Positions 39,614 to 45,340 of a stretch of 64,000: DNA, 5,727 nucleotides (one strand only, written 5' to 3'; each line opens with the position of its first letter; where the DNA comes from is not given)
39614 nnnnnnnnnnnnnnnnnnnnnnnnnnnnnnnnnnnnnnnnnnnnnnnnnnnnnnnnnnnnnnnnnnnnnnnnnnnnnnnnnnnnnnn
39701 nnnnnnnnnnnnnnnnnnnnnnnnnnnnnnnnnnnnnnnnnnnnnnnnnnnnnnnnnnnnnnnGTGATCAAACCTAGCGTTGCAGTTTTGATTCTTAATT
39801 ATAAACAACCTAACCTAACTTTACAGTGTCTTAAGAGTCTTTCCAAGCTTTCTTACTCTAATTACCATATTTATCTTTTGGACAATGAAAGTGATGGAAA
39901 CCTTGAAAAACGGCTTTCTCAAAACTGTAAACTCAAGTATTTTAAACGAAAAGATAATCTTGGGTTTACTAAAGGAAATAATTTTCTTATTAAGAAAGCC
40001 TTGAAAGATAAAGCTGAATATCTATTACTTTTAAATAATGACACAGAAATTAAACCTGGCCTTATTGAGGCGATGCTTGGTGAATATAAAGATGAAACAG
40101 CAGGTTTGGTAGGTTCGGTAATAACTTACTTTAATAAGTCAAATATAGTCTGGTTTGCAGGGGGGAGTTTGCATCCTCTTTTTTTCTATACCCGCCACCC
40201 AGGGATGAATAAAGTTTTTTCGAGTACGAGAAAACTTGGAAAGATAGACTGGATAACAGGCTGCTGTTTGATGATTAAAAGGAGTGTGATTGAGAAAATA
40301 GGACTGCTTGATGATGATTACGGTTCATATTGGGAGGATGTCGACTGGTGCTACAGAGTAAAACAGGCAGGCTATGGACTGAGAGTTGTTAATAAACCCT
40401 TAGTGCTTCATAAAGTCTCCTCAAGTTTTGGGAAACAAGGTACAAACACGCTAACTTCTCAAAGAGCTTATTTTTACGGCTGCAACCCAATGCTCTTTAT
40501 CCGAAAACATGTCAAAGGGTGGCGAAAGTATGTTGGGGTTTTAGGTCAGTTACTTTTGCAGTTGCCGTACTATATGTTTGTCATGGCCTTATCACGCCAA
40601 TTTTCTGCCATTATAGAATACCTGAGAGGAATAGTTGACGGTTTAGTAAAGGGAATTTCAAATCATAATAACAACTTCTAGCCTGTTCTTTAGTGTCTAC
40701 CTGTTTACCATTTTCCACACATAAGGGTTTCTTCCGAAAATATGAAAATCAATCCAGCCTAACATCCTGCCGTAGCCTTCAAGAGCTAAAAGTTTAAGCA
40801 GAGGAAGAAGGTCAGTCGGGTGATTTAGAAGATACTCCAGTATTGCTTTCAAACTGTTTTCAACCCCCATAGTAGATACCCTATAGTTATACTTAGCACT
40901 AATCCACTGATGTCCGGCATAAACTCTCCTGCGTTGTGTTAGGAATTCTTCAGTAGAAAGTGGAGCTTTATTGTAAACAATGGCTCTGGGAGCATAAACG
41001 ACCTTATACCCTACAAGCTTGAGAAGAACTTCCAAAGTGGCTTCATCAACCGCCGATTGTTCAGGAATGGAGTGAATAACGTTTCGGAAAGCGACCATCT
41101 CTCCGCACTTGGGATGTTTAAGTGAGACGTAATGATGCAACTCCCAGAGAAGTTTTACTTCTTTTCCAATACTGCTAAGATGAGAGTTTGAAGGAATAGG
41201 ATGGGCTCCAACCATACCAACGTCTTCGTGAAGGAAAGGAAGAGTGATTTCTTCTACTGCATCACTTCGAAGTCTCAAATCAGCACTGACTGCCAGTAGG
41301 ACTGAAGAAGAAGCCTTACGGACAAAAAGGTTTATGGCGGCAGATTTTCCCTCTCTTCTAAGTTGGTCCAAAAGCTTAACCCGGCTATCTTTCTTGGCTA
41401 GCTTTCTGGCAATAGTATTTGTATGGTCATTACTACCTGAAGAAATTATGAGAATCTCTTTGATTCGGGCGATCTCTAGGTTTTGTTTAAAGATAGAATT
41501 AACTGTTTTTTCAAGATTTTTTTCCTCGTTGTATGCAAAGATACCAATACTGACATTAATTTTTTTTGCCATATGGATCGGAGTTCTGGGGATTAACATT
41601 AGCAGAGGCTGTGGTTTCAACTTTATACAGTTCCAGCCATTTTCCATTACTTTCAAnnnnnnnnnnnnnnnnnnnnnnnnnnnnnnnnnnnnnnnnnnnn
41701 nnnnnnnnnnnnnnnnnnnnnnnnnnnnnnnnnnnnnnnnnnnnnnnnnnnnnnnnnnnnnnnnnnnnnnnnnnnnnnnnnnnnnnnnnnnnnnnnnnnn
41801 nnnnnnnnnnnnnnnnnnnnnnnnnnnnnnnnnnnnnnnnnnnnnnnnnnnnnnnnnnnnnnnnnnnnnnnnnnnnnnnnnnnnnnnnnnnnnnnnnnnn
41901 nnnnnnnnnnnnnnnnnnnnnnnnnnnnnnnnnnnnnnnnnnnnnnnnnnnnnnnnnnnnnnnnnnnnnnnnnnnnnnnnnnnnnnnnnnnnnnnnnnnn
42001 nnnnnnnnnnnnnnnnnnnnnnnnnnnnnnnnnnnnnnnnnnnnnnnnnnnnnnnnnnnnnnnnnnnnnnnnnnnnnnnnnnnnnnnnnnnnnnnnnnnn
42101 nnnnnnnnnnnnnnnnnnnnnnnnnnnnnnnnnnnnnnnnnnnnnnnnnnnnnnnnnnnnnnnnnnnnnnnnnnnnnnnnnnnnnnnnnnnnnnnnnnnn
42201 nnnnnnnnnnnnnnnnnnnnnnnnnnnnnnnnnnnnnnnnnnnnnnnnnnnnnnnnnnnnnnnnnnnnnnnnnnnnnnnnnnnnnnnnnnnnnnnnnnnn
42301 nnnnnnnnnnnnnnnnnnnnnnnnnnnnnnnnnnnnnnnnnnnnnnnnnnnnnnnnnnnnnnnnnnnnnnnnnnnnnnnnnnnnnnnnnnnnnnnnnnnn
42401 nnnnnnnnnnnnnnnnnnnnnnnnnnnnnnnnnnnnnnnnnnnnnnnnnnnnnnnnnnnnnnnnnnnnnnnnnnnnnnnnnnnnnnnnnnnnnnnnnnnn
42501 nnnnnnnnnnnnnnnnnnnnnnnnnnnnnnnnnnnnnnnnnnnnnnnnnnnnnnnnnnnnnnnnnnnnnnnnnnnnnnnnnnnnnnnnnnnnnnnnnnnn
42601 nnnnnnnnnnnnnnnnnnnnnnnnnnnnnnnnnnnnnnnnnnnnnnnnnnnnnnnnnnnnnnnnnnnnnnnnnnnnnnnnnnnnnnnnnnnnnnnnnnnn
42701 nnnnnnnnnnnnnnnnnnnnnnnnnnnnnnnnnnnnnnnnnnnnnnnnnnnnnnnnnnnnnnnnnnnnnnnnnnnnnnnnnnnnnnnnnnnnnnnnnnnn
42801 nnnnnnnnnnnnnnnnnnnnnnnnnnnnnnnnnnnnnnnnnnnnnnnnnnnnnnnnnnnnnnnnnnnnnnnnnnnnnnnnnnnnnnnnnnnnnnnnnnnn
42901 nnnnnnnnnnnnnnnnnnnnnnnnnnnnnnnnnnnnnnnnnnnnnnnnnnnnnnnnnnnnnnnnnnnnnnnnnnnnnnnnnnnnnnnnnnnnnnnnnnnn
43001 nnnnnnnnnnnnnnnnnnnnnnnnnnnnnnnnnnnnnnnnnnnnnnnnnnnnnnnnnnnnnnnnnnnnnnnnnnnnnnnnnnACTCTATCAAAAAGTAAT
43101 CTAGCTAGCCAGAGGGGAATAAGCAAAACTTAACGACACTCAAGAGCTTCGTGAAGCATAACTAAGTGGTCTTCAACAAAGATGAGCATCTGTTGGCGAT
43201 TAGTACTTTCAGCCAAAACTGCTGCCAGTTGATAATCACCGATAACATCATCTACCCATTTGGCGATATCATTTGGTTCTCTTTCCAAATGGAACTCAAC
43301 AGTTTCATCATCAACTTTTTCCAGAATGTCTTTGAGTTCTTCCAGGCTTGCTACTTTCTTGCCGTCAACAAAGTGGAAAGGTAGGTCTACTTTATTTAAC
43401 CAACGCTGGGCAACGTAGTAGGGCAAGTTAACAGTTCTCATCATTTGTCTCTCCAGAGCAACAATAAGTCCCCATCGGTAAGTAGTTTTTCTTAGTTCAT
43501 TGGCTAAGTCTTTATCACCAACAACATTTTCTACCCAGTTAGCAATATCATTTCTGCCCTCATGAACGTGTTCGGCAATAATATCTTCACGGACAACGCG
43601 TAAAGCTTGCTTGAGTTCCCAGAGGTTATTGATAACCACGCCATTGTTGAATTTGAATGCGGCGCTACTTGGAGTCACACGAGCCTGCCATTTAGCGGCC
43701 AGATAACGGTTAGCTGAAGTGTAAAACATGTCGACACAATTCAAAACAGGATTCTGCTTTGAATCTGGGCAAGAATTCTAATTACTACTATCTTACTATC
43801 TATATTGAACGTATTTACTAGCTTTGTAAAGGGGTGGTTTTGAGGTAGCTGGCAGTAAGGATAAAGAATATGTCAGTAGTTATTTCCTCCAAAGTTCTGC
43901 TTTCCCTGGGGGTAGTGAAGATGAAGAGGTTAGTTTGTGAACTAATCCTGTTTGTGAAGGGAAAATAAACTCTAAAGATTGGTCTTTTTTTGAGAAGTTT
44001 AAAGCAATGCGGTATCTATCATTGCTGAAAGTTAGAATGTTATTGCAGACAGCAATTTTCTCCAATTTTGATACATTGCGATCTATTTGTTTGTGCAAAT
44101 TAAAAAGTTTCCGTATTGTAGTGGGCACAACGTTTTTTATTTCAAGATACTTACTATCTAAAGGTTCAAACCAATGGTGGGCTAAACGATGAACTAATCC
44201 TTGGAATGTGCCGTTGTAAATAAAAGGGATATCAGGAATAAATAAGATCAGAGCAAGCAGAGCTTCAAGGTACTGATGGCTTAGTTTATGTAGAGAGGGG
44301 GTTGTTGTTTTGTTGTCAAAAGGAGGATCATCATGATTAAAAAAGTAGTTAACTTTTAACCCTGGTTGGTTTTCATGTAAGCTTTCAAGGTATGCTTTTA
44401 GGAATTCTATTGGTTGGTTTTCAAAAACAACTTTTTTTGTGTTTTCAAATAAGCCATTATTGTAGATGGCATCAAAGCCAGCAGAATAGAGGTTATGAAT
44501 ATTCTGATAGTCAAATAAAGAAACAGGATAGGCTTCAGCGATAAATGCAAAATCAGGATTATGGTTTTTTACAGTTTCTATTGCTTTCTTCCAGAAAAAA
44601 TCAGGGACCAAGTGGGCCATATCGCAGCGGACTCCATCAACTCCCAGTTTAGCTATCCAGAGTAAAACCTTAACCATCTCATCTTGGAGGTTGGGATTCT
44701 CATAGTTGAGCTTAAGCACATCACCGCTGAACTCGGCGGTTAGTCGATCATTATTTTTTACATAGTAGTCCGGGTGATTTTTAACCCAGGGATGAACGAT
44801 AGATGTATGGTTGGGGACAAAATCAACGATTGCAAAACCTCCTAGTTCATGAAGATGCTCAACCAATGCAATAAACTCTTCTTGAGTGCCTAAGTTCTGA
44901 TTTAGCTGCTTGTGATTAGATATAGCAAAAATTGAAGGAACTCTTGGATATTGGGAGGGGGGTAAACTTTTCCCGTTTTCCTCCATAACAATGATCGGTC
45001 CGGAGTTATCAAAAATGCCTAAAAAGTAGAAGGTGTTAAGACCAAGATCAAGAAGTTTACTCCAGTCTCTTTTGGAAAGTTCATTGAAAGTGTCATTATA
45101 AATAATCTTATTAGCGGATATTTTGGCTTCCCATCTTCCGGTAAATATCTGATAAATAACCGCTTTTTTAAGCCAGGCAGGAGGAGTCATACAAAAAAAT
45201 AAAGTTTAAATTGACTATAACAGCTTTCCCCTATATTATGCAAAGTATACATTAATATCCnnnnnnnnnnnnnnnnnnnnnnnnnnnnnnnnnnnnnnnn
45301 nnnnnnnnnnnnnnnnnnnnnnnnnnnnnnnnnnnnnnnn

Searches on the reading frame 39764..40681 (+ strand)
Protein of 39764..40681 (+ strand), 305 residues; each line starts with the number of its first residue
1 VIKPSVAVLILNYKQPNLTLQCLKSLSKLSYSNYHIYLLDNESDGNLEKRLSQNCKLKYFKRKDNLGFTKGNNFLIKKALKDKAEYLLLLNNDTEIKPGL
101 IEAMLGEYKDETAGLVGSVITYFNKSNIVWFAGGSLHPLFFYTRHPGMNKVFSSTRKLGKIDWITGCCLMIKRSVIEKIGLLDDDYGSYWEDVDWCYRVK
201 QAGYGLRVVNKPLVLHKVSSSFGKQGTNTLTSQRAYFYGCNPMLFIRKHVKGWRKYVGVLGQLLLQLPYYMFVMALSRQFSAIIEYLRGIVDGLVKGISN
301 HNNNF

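Call 9: search_protein_families(library=pfam, proteins=[window:39764-40681:+], max_evalue=0.001)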
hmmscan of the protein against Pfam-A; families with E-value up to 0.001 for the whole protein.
window:39764-40681:+ (305 aa): 4 families
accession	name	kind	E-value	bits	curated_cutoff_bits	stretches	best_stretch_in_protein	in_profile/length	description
PF00535.33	Glycos_transf_2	-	1.8e-17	64.2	23.3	1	8-180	2-168/168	Glycosyl transferase family 2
PF13641.12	Glyco_tranf_2_3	-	8.8e-11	42.7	27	1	4-222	1-217/230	Glycosyltransferase like family 2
PF13632.12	Glyco_trans_2_3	-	6.5e-09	36.3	27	1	87-272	2-178/198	Glycosyl transferase family group 2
PF13506.12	Glyco_transf_21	-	1.2e-08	35.1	21.7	1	73-219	20-157/174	Glycosyl transferase family 21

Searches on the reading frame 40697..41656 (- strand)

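Call 9: search_protein_families(library=pfam, proteins=[window:40697-41656:-], max_evalue=0.001)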
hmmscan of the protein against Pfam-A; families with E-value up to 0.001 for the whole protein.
window:40697-41656:- (319 aa): 3 families
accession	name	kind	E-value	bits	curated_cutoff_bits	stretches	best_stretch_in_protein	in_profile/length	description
PF00535.33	Glycos_transf_2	-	3e-21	76.5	23.3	1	36-159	1-121/168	Glycosyl transferase family 2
PF13641.12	Glyco_tranf_2_3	-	2.4e-08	34.7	27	1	35-245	3-227/230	Glycosyltransferase like family 2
PF13632.12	Glyco_trans_2_3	-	7.7e-05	23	27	1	196-255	89-148/198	Glycosyl transferase family group 2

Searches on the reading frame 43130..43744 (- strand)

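Call 9: search_protein_families(library=pfam, proteins=[window:43130-43744:-], max_evalue=0.001)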
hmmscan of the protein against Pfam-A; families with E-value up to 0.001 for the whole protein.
window:43130-43744:- (204 aa): 2 families
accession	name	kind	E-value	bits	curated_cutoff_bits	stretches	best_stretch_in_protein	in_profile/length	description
PF19027.5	DUF5752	-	1e-10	41.8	23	2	33-153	15-156/208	Family of unknown function (DUF5752)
PF17815.7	PDZ_3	-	0.00056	20.1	22.8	0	123-156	82-115/145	PDZ domain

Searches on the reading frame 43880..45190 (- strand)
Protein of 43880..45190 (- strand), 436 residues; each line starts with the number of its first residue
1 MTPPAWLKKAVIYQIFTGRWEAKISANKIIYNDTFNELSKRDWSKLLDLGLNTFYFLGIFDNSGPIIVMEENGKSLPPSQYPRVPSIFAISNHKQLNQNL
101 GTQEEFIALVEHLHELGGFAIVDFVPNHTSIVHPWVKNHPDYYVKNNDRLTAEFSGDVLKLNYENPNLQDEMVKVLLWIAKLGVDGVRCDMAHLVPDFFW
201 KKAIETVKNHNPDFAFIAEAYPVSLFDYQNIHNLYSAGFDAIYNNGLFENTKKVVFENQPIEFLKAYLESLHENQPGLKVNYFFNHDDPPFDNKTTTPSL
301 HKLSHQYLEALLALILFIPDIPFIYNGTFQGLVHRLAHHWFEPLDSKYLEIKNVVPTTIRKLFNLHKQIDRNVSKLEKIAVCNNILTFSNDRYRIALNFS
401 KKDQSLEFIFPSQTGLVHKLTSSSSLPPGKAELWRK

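Call 9: search_protein_families(library=pfam, proteins=[window:43880-45190:-], max_evalue=0.001)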
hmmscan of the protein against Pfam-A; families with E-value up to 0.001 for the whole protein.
window:43880-45190:- (436 aa): 2 families
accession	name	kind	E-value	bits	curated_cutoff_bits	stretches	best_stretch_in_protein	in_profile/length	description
PF00128.31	Alpha-amylase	-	4.1e-20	72.9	22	2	154-348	152-361/446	Alpha amylase, catalytic domain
PF14701.12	hDGE_amylase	-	0.00057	19.5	27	0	86-142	52-116/439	Glycogen debranching enzyme, glucanotransferase domain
